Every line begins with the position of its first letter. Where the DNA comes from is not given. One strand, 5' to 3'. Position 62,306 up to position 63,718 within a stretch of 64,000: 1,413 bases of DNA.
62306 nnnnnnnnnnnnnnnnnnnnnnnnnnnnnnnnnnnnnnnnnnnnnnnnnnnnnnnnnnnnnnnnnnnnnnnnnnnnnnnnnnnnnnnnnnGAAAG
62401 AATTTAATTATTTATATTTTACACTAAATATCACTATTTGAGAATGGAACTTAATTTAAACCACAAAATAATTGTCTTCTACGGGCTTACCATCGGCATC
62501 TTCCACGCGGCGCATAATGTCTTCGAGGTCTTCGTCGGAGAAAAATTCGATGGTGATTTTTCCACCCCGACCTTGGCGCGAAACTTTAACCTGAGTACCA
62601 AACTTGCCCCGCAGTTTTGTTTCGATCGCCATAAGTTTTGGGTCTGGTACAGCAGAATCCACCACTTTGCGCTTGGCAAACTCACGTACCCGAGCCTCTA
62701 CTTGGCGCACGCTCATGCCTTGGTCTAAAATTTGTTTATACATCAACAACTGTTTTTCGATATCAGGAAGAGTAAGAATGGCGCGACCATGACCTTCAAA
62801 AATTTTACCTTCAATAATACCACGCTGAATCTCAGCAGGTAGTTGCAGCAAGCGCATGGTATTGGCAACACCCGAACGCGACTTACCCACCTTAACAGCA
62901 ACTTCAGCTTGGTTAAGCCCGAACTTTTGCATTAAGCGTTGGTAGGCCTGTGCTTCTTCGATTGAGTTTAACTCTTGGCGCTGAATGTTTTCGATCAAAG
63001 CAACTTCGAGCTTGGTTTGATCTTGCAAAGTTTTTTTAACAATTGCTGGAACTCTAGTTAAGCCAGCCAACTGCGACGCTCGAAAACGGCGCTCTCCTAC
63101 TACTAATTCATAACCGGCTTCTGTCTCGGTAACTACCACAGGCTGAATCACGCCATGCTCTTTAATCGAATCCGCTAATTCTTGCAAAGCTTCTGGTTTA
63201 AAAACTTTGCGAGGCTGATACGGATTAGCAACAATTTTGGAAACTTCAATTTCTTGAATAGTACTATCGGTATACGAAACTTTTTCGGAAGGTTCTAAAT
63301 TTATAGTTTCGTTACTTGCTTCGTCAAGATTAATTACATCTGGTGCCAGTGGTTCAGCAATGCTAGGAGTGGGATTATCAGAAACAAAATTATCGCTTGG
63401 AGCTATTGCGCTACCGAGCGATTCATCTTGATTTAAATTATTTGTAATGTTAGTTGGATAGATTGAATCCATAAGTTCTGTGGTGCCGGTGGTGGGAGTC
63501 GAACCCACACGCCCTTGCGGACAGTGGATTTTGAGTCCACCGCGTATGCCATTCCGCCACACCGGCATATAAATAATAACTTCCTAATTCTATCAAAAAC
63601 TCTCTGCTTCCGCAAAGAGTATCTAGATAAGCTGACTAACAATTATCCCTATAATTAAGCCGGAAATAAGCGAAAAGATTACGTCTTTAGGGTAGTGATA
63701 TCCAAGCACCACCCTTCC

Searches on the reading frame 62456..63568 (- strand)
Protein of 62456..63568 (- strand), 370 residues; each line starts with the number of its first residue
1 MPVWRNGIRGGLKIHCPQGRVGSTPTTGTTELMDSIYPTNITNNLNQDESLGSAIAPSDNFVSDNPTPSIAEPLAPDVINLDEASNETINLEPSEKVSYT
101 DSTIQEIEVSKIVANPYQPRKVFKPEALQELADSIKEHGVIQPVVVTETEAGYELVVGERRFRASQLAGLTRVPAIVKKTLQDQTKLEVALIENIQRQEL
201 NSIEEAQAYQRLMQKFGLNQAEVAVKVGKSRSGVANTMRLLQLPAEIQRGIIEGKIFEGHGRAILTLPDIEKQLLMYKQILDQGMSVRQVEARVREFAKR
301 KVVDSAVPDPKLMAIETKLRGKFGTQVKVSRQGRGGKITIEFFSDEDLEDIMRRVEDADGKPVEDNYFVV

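Call 72: search_protein_families(library=pfam, proteins=[window:62456-63568:-], max_evalue=0.001)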
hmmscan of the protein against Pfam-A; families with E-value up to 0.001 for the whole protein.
window:62456-63568:- (370 aa): 3 families
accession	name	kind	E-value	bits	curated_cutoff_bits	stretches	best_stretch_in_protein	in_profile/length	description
PF17762.8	HTH_ParB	-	2e-36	124.7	22.6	1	198-297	1-100/102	ParB HTH domain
PF02195.25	ParB_N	-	7.8e-35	119.2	26.3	1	103-196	2-95/95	ParB N-terminal domain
PF23552.2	ParB_C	-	1.4e-08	34.5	23.8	1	308-355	1-49/50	ParB dimerisation domain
